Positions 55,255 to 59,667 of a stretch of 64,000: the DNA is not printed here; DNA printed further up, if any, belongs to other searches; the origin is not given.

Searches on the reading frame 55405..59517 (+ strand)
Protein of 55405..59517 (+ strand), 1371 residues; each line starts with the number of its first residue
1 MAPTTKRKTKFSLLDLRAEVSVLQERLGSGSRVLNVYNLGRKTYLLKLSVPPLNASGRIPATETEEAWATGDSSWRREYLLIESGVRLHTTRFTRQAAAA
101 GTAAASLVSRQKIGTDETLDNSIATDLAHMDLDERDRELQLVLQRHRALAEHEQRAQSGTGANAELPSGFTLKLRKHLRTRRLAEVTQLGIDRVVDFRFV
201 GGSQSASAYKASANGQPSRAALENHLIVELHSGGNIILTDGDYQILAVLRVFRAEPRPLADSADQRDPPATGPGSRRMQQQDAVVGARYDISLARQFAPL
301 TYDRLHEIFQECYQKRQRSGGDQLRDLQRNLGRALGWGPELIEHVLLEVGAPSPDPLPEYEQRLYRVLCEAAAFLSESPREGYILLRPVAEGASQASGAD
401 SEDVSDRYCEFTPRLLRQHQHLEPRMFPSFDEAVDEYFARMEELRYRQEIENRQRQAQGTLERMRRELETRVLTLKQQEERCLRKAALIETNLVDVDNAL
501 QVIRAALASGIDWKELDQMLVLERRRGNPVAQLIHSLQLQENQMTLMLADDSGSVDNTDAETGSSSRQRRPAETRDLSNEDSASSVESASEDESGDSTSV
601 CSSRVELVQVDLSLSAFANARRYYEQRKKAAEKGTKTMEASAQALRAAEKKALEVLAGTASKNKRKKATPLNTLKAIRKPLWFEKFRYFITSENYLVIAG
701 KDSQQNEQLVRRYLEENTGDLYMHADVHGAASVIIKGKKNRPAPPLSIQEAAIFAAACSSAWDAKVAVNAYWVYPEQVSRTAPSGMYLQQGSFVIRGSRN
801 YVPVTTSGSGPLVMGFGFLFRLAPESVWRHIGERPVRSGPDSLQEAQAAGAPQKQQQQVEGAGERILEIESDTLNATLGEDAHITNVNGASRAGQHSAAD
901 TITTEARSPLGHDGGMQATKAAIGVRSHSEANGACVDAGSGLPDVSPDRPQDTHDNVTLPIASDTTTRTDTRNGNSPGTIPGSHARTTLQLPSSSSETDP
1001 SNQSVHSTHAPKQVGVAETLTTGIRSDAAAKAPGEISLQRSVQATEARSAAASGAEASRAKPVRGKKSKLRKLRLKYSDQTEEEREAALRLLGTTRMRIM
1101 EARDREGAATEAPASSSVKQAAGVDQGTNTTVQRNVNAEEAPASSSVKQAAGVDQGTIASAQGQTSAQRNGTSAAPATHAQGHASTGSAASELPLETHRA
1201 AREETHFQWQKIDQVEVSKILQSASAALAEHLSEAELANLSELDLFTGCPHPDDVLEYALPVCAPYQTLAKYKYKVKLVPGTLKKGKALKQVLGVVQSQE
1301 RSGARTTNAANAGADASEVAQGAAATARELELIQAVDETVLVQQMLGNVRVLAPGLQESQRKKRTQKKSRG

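Call 18: list_cluster_members(proteins=[window:55405-59517:+, window:43784-45601:+])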
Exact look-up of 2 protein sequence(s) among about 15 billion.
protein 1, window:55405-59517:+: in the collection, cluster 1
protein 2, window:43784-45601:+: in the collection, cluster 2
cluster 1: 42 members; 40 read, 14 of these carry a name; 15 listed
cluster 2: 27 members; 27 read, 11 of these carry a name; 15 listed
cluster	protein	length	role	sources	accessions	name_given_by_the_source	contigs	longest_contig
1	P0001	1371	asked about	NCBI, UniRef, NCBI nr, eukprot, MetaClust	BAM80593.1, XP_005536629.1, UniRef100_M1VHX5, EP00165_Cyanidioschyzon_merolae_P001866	unknown RNA-binding protein, conserved [Cyanidioschyzon merolae strain 10D] | NFACT RNA-binding domain-containing protein n=1 Tax=Cyanidioschyzon merolae (strain ... | XP_005536629.1 unknown RNA-binding protein, conserved [Cyanidioschyzon merolae strain 10D]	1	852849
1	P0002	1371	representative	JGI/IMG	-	-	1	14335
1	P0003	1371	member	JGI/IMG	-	predicted ribosome quality control (RQC) complex YloA/Tae2 family protein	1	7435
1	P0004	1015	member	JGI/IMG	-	predicted ribosome quality control (RQC) complex YloA/Tae2 family protein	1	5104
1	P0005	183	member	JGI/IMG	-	hypothetical protein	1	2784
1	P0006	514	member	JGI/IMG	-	hypothetical protein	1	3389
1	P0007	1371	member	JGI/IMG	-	predicted ribosome quality control (RQC) complex YloA/Tae2 family protein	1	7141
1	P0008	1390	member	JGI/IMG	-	predicted ribosome quality control (RQC) complex YloA/Tae2 family protein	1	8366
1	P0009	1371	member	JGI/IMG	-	predicted ribosome quality control (RQC) complex YloA/Tae2 family protein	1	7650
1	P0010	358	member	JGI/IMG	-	hypothetical protein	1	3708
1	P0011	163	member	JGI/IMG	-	hypothetical protein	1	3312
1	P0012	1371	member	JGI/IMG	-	predicted ribosome quality control (RQC) complex YloA/Tae2 family protein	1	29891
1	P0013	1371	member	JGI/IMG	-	predicted ribosome quality control (RQC) complex YloA/Tae2 family protein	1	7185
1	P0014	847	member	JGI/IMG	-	predicted ribosome quality control (RQC) complex YloA/Tae2 family protein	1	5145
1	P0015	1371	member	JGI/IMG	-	predicted ribosome quality control (RQC) complex YloA/Tae2 family protein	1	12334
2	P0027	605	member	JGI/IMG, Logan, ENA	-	-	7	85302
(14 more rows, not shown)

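Call 22: find_encoding_contigs(protein=P0012, flank=10000, max_places=6)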
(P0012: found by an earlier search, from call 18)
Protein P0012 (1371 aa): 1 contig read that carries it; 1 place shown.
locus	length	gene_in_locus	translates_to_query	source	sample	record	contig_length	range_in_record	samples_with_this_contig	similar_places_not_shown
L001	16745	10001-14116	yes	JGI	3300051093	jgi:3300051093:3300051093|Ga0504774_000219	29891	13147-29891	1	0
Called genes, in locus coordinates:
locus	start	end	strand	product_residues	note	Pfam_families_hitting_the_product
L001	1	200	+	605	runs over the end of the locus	PF01925:TauE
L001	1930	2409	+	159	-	-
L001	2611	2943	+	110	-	-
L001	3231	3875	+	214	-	PF04667:Endosulfine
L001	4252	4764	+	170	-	-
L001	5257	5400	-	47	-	-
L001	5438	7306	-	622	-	PF04857:CAF1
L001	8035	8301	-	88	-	-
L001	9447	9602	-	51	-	-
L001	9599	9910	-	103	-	-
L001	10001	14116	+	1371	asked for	PF05833:NFACT_N, PF05670:NFACT-R_1, PF11923:NFACT-C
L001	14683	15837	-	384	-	PF02666:PS_Dcarbxylase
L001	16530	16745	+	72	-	?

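Call 23: find_encoding_contigs(protein=P0027, flank=10000, max_places=6)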
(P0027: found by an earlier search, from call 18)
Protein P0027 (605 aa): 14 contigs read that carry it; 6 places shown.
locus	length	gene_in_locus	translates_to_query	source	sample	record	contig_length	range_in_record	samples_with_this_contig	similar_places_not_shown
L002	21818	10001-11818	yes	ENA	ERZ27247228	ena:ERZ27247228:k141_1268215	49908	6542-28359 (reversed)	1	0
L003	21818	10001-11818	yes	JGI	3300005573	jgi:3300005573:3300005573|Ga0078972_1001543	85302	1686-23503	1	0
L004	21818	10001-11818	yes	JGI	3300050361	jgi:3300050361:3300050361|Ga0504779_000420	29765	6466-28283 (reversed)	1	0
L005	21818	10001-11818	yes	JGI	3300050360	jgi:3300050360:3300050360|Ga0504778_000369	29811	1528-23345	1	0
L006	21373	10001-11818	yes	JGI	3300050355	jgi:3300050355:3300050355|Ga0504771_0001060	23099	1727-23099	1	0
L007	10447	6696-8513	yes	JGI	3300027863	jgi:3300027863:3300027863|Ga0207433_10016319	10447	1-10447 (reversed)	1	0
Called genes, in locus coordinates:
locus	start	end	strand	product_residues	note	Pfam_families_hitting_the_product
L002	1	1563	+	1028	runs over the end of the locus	PF04675:DNA_ligase_A_N, PF01068:DNA_ligase_A_M, PF04679:DNA_ligase_A_C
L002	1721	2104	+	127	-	-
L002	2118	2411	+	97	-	-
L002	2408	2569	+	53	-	-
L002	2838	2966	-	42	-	-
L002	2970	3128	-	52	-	-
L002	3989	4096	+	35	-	-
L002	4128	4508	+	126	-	-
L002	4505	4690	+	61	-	-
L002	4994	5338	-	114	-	-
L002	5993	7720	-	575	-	PF07690:MFS_1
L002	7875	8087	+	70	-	-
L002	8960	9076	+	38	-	-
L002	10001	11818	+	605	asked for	PF01925:TauE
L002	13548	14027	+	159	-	-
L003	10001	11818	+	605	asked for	PF01925:TauE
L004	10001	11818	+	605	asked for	PF01925:TauE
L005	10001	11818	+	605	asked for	PF01925:TauE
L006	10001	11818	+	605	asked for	PF01925:TauE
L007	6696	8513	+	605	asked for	PF01925:TauE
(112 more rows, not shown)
